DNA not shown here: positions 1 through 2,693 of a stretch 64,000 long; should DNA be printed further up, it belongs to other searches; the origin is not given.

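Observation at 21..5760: Candidate cyclic-nucleotide-gated transmembrane electron-transfer module: cNMP-binding::4x[4Fe-4S] fusion + His-rich membrane protein + decaheme cytochrome c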

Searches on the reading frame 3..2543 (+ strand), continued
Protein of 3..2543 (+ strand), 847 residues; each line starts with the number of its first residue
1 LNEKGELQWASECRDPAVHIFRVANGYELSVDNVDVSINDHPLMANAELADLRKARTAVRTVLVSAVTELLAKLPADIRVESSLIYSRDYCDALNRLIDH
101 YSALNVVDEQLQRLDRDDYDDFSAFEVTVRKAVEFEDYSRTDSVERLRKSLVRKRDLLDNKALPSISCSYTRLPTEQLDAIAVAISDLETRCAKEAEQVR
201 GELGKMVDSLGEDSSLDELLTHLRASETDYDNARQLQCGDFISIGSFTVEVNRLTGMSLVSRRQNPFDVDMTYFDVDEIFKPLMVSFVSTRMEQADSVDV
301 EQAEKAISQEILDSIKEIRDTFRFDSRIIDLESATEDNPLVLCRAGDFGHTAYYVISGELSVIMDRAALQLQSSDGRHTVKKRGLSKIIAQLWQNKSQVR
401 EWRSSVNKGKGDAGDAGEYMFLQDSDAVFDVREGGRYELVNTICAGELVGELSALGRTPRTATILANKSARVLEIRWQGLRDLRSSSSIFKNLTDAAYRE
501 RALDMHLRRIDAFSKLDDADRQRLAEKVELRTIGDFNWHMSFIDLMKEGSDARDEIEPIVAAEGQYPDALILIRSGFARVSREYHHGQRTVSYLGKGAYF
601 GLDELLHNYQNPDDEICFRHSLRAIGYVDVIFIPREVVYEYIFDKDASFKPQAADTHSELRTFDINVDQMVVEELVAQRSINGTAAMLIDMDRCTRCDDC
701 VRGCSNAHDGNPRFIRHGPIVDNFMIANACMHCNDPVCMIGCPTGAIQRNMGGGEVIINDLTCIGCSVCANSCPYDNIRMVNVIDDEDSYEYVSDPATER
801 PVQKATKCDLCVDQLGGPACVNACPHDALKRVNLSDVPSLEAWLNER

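Call 15: find_encoding_contigs(protein=P0002, flank=10000, max_places=3)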
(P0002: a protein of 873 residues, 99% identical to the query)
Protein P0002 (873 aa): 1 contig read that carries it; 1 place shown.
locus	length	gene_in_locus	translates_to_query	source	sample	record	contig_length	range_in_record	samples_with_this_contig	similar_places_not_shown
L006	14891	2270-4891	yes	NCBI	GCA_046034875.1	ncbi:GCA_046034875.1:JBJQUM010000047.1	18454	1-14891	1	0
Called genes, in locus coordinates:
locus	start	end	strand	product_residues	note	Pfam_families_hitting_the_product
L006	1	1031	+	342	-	PF00175:NAD_binding_1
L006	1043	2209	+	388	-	PF14522:Cytochrome_C7 (faint), PF13435:Cytochrome_C554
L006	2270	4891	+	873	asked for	PF00027:cNMP_binding, PF13187:Fer4_9 (faint), PF13484:Fer4_16 (faint), PF00037:Fer4 (faint), PF12797:Fer4_2 (faint), PF12837:Fer4_6 (faint), PF13247:Fer4_11, PF12838:Fer4_7 (weak), +1 more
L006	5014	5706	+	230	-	-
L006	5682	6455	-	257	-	-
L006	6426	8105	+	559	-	PF09699:Paired_CXXCH_1 (faint), PF14522:Cytochrome_C7 (faint), PF22113:Mtrc-MtrF_II-IV_dom (faint)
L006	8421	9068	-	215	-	PF03737:RraA-like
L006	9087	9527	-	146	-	PF00903:Glyoxalase, PF13669:Glyoxalase_4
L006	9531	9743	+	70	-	-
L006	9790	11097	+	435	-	PF01041:DegT_DnrJ_EryC1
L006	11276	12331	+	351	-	PF01408:GFO_IDH_MocA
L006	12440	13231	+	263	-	PF01261:AP_endonuc_2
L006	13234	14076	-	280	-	PF05721:PhyH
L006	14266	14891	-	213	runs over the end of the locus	PF06283:ThuA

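Call 18: search_protein_families(library=pfam, proteins=[L004:3198-5993:+, L004:5996-7387:+, L004:7395-8759:+, L004:8774-9937:+, L004:2298-3017:+], max_evalue=0.1)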
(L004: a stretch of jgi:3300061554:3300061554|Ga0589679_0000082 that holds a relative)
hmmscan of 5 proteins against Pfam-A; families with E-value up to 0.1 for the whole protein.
L004:3198-5993:+ (932 aa): 7 families
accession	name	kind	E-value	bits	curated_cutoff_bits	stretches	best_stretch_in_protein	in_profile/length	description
PF13435.11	Cytochrome_C554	-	1.8e-07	32.4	20.8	1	175-256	1-83/84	Cytochrome c554 and c-prime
PF22113.1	Mtrc-MtrF_II-IV_dom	-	2.7e-07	30.7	30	1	161-259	69-166/176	Outer membrane cytochrome MtrC/MtrF-like, domains II/IV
PF14537.11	Cytochrom_c3_2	-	2.4e-05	25.1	25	0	174-258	7-66/79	Cytochrome c3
PF03264.19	Cytochrom_NNT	-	9.4e-05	22.6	24.1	2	211-257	119-165/174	NapC/NirT cytochrome c family, N-terminal region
PF14522.11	Cytochrome_C7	-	0.0013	19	24.8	0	322-363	12-66/67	Cytochrome c7 and related cytochrome c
PF02335.20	Cytochrom_C552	-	0.015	14.7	24.1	0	345-365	233-253/438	Cytochrome c552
PF09699.15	Paired_CXXCH_1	-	0.018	15.1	20.6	0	217-256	7-36/41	Doubled CXXCH motif (Paired_CXXCH_1)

L004:5996-7387:+ (464 aa): 0 families

L004:7395-8759:+ (455 aa): 4 families
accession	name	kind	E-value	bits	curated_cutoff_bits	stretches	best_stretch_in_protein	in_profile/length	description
PF00175.26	NAD_binding_1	-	3.1e-11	44.3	22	1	198-257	1-62/109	Oxidoreductase NAD-binding domain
PF00970.30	FAD_binding_6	-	9.3e-06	26.4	21.1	1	91-184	15-97/99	Oxidoreductase FAD-binding domain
PF08030.17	NAD_binding_6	-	0.00017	22.1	22.2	1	196-240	4-53/156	Ferric reductase NAD binding domain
PF00111.32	Fer2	-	0.0037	17.6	21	1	387-445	17-76/77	2Fe-2S iron-sulfur cluster binding domain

L004:8774-9937:+ (388 aa): 6 families
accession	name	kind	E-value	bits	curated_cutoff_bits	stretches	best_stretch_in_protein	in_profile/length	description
PF13435.11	Cytochrome_C554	-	9.7e-15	55.7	20.8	1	40-124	1-84/84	Cytochrome c554 and c-prime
PF14522.11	Cytochrome_C7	-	1.9e-06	28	24.8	1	86-129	12-54/67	Cytochrome c7 and related cytochrome c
PF14537.11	Cytochrom_c3_2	-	8.6e-05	23.4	25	1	86-135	5-45/79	Cytochrome c3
PF22113.1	Mtrc-MtrF_II-IV_dom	-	0.0047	16.9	30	0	84-219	3-98/176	Outer membrane cytochrome MtrC/MtrF-like, domains II/IV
PF09699.15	Paired_CXXCH_1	-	0.0086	16.2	20.6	0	113-126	3-16/41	Doubled CXXCH motif (Paired_CXXCH_1)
PF04977.20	DivIC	-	0.059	13.6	28.9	0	303-344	13-54/80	Septum formation initiator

L004:2298-3017:+ (240 aa): 0 families

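Call 27: find_related_loci(query=A2, collection=genome_contigs, flank=10000)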
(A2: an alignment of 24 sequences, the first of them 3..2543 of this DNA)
Query A2 (847 aa) in genome_contigs; peptide patterns used: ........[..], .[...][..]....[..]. (x = any residue, [..] = any of these).
599 stretches matched a pattern (row limit reached: there are more); 583 encode a relative of the query (tblastn E <= 1e-3); the best 80 are kept; 80 distinct loci.
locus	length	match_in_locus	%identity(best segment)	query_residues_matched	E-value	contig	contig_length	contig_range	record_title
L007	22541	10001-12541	40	20-844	0e+0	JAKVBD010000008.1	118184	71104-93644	MAG: Lentisphaerales bacterium isolate ALOHA_ZT_19 ZT-Lentisphaerales-1_8, whole genome shotgun sequence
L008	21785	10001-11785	42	235-845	7e-154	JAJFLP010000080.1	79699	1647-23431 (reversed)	MAG: Verrucomicrobia bacterium isolate OFTM198 OFTM198_79, whole genome shotgun sequence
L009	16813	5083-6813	44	247-844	4e-153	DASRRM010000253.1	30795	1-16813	MAG TPA_asm: Tepidisphaeraceae bacterium isolate SMAG_U4852 k141_4412402, whole genome shotgun sequence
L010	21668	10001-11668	43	266-845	9e-152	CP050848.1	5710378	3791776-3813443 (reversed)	Planctomycetales bacterium ZRK34 chromosome, complete genome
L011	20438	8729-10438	43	252-845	2e-151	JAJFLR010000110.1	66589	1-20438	MAG: Opitutales bacterium isolate OFTM360 OFTM360_109, whole genome shotgun sequence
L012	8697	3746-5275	47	341-845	2e-151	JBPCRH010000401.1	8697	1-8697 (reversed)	MAG: Chthoniobacterales bacterium isolate TH_ant_mag_229 k127_4720857, whole genome shotgun sequence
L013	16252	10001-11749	44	280-845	6e-150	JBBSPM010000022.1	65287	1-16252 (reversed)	MAG: Chthoniobacterales bacterium isolate LS6_sbin.56 LS6_sbin.56_K_278716_L_65287_cov_35.5512, whole genome shotgun seq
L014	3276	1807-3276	48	341-832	8e-157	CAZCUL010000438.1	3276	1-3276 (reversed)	MAG TPA_asm: uncultured Verrucomicrobiota bacterium isolate binchicken_co31_436 genome assembly, contig: k141_2851220, w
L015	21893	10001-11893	40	206-845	4e-149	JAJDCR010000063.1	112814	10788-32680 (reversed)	MAG: Planctomycetota bacterium isolate OFTM357 OFTM357_62, whole genome shotgun sequence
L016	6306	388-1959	45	318-846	5e-150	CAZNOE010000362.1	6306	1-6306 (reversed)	MAG TPA_asm: uncultured Bifidobacteriaceae bacterium isolate SRP119689_co1_68 genome assembly, contig: NODE_20409_length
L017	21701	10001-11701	45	254-838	3e-148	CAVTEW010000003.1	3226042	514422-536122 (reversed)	MAG: uncultured Acidobacteriota bacterium isolate MFD00822.bin.1.85 genome assembly, contig: contig_52079, whole genome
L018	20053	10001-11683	42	266-845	8e-147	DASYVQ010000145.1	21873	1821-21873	MAG TPA_asm: Chthoniobacterales bacterium isolate SMAG_U6258 k141_149659, whole genome shotgun sequence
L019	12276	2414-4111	42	255-845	3e-146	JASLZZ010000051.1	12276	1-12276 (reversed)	MAG: Nitrospinota bacterium isolate ETNP2_MAG_82 c_000000537537, whole genome shotgun sequence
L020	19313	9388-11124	42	235-845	1e-145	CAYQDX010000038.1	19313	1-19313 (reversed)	MAG TPA_asm: uncultured Ectothiorhodospiraceae bacterium isolate SRP214966_co3_379 genome assembly, contig: NODE_3843_le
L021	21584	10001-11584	46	318-845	2e-145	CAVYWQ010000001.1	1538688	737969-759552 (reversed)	MAG: uncultured Verrucomicrobiae bacterium isolate MFD04944.bin.1.79 genome assembly, contig: contig_24534, whole genome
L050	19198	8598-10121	45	341-843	1e-141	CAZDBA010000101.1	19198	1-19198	MAG TPA_asm: uncultured Pirellulaceae bacterium isolate binchicken_co258_121 genome assembly, contig: NODE_1812_length_1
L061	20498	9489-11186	39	266-844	1e-140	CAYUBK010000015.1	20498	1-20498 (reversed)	MAG TPA_asm: uncultured Zetaproteobacteria bacterium isolate SRP216583_co1_128 genome assembly, contig: NODE_2058_length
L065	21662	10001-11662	41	262-837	9e-141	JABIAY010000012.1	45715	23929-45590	MAG: Nitrospina sp. isolate SI048_bin14 k141_1400174, whole genome shotgun sequence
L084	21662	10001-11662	41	262-837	3e-138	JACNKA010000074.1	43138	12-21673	MAG: Nitrospinota bacterium isolate NIOZ-UU48 NIOZ-UU_NODE_848_length_43138_cov_8.95109, whole genome shotgun sequence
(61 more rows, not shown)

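Call 41: search_solved_structures(query=window:3-2543:+, max_evalue=0.001)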
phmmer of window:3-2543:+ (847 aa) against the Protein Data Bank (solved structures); distinct sequences matched with E-value up to 0.001: 21.
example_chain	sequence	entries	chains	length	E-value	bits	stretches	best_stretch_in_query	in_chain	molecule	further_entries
7qv7_A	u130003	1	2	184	1.7e-15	59.4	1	688-837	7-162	Hydrogen dependent carbon dioxide reductase subunit HycB3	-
7qv7_B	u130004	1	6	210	1.9e-14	55.9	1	728-833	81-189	Hydrogen dependent carbon dioxide reductase subunit HycB4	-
6cz7_B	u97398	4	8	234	9.2e-13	50.4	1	686-779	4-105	4Fe-4S ferredoxin, iron-sulfur binding domain protein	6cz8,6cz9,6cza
8c0z_C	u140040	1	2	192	3.1e-10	42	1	687-843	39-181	Iron-sulfur cluster-binding protein potential subunit of aldehyde oxidoreductase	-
7z0s_B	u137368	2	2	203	6.2e-10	41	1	688-839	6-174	Formate hydrogenlyase subunit 2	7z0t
2ivf_B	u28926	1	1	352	1.5e-08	36.5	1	724-782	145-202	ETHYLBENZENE DEHYDROGENASE BETA-SUBUNIT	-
9vap_B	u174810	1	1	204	1.7e-08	36.2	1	687-776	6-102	4Fe-4S dicluster domain-containing protein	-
3egw_B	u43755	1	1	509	5.8e-07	31.2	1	726-778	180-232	Respiratory nitrate reductase 1 beta chain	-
2vpw_B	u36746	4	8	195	7.3e-07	30.9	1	686-777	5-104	NRFC PROTEIN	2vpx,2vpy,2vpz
1q16_B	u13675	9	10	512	1.1e-06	30.2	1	726-778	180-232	Respiratory nitrate reductase 1 beta chain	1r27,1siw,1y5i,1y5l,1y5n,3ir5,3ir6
1y4z_B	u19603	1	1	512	1.1e-06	30.2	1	726-778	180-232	Respiratory nitrate reductase 1 beta chain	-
6x6u_B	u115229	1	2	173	1.7e-06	29.7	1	687-775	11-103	Oxidoreductase, Fe-S subunit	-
6x1o_B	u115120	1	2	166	2.2e-06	29.3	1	687-775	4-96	Oxidoreductase, Fe-S subunit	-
1kqf_B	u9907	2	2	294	7.9e-06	27.4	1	727-829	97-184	FORMATE DEHYDROGENASE, NITRATE-INDUCIBLE, IRON-SULFUR SUBUNIT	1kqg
4ydd_B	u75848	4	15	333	1.2e-05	26.8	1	724-777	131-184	DMSO reductase family type II enzyme, iron-sulfur subunit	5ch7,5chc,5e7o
3of1_A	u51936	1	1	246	0.00017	23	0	414-484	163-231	cAMP-dependent protein kinase regulatory subunit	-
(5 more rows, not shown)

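Call 62: search_protein_families(library=pfam, proteins=[L001:3439-5193:-, L061:14712-16943:+, L050:4012-5889:-], max_evalue=0.01)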
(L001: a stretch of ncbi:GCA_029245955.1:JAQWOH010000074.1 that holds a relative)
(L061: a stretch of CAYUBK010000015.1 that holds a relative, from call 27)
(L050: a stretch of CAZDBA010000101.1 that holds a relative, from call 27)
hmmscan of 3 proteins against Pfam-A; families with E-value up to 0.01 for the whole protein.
L001:3439-5193:- (584 aa): 3 families
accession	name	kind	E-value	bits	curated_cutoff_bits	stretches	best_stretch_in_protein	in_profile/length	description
PF00211.25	Guanylate_cyc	-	5.4e-07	29.8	21.9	1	374-470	55-147/183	Adenylate and Guanylate cyclase catalytic domain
PF00498.31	FHA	-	1.3e-05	26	20.7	1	26-90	2-67/67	FHA domain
PF16697.10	Yop-YscD_cpl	-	0.00044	20.9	33.2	1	23-97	17-91/94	Inner membrane component of T3SS, cytoplasmic domain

L061:14712-16943:+ (744 aa): 4 families
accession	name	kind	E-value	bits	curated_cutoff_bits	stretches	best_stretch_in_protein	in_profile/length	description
PF00211.25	Guanylate_cyc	-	5.3e-27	95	21.9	1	173-341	6-164/183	Adenylate and Guanylate cyclase catalytic domain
PF00072.30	Response_reg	-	6.9e-26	91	30.2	1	20-131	1-110/111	Response regulator receiver domain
PF00149.33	Metallophos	-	2.2e-11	45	21.5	1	482-675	1-190/191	Calcineurin-like phosphoesterase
PF12850.12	Metallophos_2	-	0.0016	18.9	27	1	483-687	2-130/154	Calcineurin-like phosphoesterase superfamily domain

L050:4012-5889:- (626 aa): 1 family
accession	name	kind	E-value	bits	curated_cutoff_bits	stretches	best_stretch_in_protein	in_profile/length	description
PF00211.25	Guanylate_cyc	-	1.7e-16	60.8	21.9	1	340-521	6-180/183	Adenylate and Guanylate cyclase catalytic domain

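Call 67: predict_structure(alignment_id=A2)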
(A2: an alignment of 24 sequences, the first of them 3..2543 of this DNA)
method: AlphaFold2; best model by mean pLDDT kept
length: 847 residues; sequences in the alignment: 24
mean_pLDDT: 54.2   pTM: 0.48
mean pLDDT of the five models: 54.2, 53.9, 53.8, 52.7, 51.1
residues with pLDDT >= 90: 27; 70-90: 196; 50-70: 249; < 50: 375
segments of 3 or more residues with pLDDT < 50: 3-140, 160-181, 222-261, 366-384, 391-436, 538-542, 651-666, 682-684, 707-714, 729-779, 804-818
pLDDT, mean of each block of 10 residues (from residue 1): 37 28 22 25 34 41 42 36 28 40 35 29 26 35 58 56 35 41 52 55 61 55 42 26 23 30 62 78 65 55 57 71 84 64 63 85 56 30 44 37 27 25 29 44 80 64 77 82 74 78 74 78 87 66 55 76 91 81 77 77 89 89 84 90 64 36 47 60 59 60 48 53 62 32 42 42 42 45 54 54 44 39 61 64 63
secondary structure, 60 per line:
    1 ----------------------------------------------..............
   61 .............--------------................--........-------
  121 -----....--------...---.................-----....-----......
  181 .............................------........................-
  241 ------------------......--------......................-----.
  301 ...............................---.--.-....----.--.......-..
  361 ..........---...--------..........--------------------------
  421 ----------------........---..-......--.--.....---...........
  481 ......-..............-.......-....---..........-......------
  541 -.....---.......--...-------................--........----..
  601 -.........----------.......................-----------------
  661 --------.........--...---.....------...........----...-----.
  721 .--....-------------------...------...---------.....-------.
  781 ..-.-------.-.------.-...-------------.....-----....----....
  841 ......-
elements in order (helices of 4 or more, strands of 3 or more residues): H47-73 H88-103 H106-113 E126-129 H144-160 E166-169 H175-209 H216-239 H259-264 H273-294 H300-325 E326-331 E340-343 E351-357 E359-365 H366-370 H385-394 E437-444 H451-456 E462-466 E470-476 H477-486 H488-501 H503-509 H511-514 H518-527 E529-534 H542-546 H550-556 E559-561 E569-584 E587-594 H602-610 E621-634 H635-643 H669-677 E686-690 H697-707 E724-727 E747-749 E756-758 H768-772 E780-782 E803-805 H819-823 E829-832 H837-846
